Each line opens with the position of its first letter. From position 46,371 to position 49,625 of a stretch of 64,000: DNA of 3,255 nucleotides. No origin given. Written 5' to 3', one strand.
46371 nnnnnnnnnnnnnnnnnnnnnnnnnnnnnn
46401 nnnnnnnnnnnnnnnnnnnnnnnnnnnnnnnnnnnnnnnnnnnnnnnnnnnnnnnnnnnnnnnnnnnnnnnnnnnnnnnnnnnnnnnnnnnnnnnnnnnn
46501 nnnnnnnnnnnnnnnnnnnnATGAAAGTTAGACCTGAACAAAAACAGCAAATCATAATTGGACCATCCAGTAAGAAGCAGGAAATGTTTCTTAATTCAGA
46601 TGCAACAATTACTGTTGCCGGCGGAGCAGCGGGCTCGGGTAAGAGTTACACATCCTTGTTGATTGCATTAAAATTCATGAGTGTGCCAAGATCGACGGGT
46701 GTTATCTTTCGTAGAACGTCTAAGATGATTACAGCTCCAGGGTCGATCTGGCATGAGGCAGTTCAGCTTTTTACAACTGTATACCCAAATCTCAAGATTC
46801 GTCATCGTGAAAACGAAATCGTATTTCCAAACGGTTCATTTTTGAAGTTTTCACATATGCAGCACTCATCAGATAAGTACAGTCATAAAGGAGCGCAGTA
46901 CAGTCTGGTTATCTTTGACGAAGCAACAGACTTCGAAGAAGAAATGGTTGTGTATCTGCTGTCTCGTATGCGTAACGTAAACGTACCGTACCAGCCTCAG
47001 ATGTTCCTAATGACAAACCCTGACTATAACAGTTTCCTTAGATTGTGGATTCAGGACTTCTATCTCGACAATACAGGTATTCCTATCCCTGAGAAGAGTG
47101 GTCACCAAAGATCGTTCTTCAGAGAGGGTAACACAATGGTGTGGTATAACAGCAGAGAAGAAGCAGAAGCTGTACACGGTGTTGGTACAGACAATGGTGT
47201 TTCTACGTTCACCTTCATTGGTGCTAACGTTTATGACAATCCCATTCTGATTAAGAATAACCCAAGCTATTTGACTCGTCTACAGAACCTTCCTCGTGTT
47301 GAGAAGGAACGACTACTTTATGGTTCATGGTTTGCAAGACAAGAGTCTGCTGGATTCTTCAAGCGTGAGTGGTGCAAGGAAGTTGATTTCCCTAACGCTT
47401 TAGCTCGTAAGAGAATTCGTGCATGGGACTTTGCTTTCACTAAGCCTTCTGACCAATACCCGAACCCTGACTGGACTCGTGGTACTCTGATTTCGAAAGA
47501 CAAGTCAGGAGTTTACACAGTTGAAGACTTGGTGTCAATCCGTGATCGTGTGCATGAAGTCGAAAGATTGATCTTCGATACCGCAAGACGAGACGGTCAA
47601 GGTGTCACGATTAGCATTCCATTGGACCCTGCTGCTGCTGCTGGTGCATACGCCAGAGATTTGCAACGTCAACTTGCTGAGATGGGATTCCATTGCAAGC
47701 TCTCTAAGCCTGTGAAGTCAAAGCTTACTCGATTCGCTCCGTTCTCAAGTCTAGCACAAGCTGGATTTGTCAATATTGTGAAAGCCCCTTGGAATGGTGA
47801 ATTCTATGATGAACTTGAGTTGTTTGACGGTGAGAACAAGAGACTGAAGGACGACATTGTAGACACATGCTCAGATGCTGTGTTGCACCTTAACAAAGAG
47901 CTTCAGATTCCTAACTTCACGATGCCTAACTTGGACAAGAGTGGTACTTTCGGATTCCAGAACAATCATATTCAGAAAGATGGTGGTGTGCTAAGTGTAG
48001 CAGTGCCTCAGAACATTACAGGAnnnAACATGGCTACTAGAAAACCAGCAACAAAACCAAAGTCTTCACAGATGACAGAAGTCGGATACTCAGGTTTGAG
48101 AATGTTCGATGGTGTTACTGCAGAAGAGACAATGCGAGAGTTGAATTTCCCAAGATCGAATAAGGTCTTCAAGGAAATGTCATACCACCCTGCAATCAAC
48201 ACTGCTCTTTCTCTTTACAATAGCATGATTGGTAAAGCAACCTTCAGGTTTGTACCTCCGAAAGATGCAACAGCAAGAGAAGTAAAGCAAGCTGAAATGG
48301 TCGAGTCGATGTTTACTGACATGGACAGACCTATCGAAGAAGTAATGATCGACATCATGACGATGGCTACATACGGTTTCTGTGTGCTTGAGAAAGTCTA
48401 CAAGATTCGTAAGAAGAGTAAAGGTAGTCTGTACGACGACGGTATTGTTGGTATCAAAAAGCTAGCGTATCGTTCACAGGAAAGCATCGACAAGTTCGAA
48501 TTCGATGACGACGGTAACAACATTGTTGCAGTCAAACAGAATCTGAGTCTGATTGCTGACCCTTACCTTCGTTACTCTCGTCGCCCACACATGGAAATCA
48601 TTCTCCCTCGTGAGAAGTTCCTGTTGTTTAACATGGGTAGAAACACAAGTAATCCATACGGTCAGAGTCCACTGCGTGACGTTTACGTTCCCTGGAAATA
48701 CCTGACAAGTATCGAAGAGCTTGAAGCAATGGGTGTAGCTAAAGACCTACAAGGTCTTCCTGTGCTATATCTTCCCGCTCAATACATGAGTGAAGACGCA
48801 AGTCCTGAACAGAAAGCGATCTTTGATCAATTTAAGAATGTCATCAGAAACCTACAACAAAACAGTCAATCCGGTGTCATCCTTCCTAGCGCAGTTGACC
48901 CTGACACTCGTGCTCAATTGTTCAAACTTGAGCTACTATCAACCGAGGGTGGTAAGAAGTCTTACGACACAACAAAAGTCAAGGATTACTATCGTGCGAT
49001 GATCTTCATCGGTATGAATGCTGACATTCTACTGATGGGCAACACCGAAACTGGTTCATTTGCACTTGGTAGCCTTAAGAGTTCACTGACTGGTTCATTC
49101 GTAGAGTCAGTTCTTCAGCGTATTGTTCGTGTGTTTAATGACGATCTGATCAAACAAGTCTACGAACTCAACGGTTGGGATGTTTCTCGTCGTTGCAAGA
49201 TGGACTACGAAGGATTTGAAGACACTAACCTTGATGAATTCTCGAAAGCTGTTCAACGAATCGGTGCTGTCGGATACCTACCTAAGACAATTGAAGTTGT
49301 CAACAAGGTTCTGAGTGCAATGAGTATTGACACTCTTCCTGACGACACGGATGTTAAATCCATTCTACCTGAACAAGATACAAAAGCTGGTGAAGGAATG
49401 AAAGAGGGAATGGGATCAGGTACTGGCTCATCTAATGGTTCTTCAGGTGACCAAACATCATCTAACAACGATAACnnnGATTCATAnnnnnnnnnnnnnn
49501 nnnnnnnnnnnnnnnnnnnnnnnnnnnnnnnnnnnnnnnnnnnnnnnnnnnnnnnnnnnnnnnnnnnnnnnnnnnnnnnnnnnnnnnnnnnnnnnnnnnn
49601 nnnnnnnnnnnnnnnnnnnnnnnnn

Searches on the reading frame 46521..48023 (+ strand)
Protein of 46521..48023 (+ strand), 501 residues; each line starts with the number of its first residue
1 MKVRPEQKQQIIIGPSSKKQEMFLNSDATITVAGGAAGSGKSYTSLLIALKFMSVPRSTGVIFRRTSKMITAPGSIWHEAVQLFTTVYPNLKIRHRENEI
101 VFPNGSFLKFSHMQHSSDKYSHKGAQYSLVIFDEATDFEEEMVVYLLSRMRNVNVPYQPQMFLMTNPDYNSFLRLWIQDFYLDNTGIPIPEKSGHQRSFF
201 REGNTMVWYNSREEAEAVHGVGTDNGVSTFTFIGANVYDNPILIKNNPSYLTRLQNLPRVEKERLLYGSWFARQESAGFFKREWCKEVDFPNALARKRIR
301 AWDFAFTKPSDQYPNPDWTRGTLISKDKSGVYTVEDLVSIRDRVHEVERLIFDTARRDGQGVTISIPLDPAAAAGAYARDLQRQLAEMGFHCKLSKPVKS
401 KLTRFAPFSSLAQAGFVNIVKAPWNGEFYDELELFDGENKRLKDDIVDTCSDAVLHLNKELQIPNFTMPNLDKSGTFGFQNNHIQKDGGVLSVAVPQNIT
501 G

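Call 8: search_protein_families(library=phrogs, proteins=[window:46521-48023:+], max_evalue=0.01)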
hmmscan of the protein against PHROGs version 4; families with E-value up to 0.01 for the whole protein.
window:46521-48023:+ (501 aa): 11 families
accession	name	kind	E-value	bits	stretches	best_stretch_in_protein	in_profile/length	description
phrog_979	-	head and packaging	2.8e-162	542.7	1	6-482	144-624/642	terminase large subunit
phrog_9526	-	head and packaging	5e-58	197.7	1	8-272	3-272/280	terminase large subunit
phrog_9453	-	head and packaging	8.2e-36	124.7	1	269-473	2-226/233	terminase large subunit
phrog_2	-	head and packaging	1.3e-21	78.1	1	9-448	261-583/807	terminase large subunit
phrog_12171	-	head and packaging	2.8e-18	67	1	358-461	1-99/110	terminase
phrog_38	-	head and packaging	6.1e-18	65.8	1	275-467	523-713/760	terminase large subunit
phrog_15848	-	head and packaging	2.6e-06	27.9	1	29-172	19-162/272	terminase large subunit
phrog_3717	-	head and packaging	6.3e-06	26.8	1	21-169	16-166/277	terminase large subunit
phrog_170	-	other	0.00054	20.5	1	7-51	67-113/323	PhoH-like phosphate starvation-inducible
phrog_5573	-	head and packaging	0.00058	20.3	1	384-453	160-230/250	terminase large subunit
phrog_7822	-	unknown function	0.006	17.9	0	413-485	43-112/146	-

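Call 62: search_dna_similar(query=window:46521-48023:+, collection=phages, mode=protein, max_rows=15)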
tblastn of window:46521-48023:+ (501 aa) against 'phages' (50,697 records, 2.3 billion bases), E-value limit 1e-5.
Records with a match: 1551; places in all: 1571; records where one place covers at least 80% of the query: 1211.
Best place of each record, by identity: 60-80% 1; <60% 1550.
By first word of the organism name: Escherichia 353; Pseudomonas 250; Vibrio 150; Salmonella 144; Rheinheimera 115; Acinetobacter 105; Arthrobacter 65; Klebsiella 44; Erwinia 36; Shigella 24; and 51 more.
By host as written in the record: - 214; Rheinheimera sp. BAL341 115; Escherichia coli 102; Pseudomonas aeruginosa 82; Arthrobacter sp. ATCC 21022 52; Escherichia coli K-12 MG1655 50; Acinetobacter baumannii 40; Pseudomonas aeruginosa PAO1 26; and 383 more.
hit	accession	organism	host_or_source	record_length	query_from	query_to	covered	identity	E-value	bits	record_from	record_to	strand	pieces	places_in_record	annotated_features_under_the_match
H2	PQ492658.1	Limnohabitans phage DC31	Limnohabitans sp. DCL3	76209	9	477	94%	74.3%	0e+0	723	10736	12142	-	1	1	hypothetical protein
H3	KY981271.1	Curvibacter phage P26059A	Curvibacter sp. IMCC26059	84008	4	482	96%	47.3%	3e-137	443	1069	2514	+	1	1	terminase large subunit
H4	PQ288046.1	Pseudomonas phage XD2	Pseudomonas aeruginosa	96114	12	477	93%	46.7%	2e-125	409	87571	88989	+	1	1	none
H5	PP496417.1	Pseudomonas phage vB_PpuM-Roomu-2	Pseudomonas putida KT2440 and Paw85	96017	12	477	93%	46.6%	5e-127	413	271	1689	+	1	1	terminase large subunit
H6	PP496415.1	Pseudomonas phage vB_PpuM-NoPa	Pseudomonas putida KT2440 and Paw85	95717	12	477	93%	46.6%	5e-127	413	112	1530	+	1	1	terminase large subunit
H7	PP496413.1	Pseudomonas phage vB_PpuM-Amme-3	Pseudomonas putida KT2440 and Paw85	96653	12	477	93%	46.6%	5e-127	413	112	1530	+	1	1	terminase large subunit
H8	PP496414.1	Pseudomonas phage vB_PpuM-KoPa-4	Pseudomonas putida KT2440 and Paw85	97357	12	477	93%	46.6%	5e-127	413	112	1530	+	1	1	terminase large subunit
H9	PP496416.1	Pseudomonas phage vB_PpuM-Kassivere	Pseudomonas putida KT2440 and Paw85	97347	12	477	93%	46.6%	7e-127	413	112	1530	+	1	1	terminase large subunit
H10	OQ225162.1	Pseudomonas phage vB_PaeS_B8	Pseudomonas aeruginosa B8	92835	12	477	93%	46.4%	2e-124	406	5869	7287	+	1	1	putative terminase large subunit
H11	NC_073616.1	Pseudomonas phage vB_PaeS_B8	Pseudomonas aeruginosa B8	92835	12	477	93%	46.4%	2e-124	406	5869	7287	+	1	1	putative terminase large subunit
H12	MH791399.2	Pseudomonas phage PaGz-1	Pseudomonas aeruginosa PAO1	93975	12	477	93%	46.2%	4e-124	405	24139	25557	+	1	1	terminase large subunit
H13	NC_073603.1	Pseudomonas phage PaGz-1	Pseudomonas aeruginosa PAO1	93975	12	477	93%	46.2%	4e-124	405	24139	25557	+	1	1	terminase large subunit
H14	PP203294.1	Pseudomonas phage LPS-5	Pseudomonas aeruginosa PAO1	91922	12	477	93%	46.2%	6e-124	404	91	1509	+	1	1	terminase large subunit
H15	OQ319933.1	Pseudomonas phage bmx-p3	Pseudomonas aeruginosa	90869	12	477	93%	46.2%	6e-124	404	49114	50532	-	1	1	terminase large subunit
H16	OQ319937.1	Pseudomonas phage 20Sep418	Pseudomonas aeruginosa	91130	12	477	93%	46.2%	6e-124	404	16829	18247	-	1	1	terminase large subunit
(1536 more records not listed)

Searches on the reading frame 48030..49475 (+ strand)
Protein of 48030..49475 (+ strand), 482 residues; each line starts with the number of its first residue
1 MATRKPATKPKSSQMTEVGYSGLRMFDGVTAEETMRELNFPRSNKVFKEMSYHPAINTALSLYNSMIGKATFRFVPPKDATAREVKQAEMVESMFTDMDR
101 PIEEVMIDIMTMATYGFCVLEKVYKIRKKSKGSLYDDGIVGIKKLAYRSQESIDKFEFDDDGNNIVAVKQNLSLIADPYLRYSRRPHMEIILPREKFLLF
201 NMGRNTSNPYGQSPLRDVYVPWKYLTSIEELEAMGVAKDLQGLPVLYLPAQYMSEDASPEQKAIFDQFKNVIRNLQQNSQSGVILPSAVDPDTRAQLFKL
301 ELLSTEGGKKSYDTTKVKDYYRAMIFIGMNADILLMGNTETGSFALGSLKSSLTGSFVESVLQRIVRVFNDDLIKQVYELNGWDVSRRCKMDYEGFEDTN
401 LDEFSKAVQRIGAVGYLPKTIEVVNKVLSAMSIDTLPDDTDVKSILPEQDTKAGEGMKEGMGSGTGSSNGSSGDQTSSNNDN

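Call 8: search_protein_families(library=phrogs, proteins=[window:48030-49475:+], max_evalue=0.01)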
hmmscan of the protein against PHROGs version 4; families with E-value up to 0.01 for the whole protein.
window:48030-49475:+ (482 aa): 4 families
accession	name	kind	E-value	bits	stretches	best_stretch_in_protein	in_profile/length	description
phrog_113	-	head and packaging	1.8e-74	252.7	1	6-452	20-428/1272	portal protein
phrog_30239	-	unknown function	6.5e-14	52.8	1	108-309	127-342/349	-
phrog_12381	-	unknown function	5.3e-07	31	1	237-312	9-84/91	-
phrog_28799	-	unknown function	5.5e-05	24.2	1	34-155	45-166/178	-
